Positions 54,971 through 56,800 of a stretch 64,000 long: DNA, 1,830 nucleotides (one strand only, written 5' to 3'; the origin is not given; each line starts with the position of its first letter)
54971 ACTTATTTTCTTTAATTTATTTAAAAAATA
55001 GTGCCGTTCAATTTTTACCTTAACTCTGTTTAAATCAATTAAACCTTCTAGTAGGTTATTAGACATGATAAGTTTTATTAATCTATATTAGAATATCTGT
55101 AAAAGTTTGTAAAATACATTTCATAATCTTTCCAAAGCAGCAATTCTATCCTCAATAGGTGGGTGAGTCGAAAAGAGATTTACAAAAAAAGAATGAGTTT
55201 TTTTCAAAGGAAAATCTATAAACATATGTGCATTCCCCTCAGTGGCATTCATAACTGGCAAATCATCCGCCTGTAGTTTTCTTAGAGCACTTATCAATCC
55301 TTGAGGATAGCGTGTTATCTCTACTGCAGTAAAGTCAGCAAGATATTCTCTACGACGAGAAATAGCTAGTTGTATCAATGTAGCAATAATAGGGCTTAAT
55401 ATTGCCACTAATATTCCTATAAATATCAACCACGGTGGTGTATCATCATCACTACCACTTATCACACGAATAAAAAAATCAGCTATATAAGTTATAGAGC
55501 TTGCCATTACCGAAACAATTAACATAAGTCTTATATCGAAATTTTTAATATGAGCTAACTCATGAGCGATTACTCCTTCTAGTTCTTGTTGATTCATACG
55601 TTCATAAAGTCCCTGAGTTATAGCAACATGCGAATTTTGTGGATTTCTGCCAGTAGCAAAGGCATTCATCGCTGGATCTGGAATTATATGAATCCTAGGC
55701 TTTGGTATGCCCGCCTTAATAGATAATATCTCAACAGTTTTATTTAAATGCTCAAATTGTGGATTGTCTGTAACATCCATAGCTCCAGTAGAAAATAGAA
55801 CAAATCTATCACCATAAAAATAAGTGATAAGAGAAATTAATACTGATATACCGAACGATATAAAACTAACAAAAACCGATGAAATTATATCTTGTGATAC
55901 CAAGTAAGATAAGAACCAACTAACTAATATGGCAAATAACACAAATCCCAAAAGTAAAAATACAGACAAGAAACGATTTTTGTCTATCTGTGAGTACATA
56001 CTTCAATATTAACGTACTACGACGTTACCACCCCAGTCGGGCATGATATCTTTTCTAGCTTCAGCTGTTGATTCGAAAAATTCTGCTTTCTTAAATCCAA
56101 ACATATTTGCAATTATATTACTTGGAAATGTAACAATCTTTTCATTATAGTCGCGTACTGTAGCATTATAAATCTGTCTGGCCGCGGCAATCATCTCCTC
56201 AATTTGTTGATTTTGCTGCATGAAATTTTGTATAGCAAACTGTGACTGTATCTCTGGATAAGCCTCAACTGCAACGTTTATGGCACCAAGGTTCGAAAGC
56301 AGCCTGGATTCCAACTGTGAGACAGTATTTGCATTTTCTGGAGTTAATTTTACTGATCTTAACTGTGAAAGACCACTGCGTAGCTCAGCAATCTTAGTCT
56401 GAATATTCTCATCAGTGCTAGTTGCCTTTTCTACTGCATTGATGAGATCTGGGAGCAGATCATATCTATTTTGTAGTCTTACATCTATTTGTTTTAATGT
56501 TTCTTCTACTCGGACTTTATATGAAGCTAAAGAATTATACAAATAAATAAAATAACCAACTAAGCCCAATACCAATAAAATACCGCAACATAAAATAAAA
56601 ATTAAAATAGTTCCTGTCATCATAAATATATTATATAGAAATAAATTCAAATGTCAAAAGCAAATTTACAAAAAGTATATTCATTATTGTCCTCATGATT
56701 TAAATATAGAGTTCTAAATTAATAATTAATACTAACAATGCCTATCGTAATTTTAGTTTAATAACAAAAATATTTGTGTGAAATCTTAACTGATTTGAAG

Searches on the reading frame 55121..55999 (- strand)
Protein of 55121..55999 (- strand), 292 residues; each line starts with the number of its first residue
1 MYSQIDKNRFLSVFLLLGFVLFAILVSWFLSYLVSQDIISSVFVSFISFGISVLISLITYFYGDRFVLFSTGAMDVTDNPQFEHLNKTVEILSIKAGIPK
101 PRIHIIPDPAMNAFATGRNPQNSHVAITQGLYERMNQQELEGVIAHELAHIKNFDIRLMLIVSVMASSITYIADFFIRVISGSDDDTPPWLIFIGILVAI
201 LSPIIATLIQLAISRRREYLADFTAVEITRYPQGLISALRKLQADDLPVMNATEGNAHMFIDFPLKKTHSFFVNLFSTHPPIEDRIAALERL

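Call 62: search_protein_families(library=pfam, proteins=[window:55121-55999:-], max_evalue=0.00001)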
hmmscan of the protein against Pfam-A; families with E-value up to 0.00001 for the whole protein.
window:55121-55999:- (292 aa): 1 family
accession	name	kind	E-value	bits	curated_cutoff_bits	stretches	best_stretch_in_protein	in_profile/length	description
PF01435.24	Peptidase_M48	-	1e-34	120.4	20.3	1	82-291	4-184/186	Peptidase family M48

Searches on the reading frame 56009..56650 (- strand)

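Call 62: search_protein_families(library=pfam, proteins=[window:56009-56650:-], max_evalue=0.00001)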
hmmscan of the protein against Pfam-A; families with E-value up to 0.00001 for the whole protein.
window:56009-56650:- (213 aa): 1 family
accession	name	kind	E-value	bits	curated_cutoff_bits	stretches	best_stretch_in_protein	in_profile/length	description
PF04011.17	LemA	-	4.7e-38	130.8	26.2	1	52-200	2-143/149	LemA family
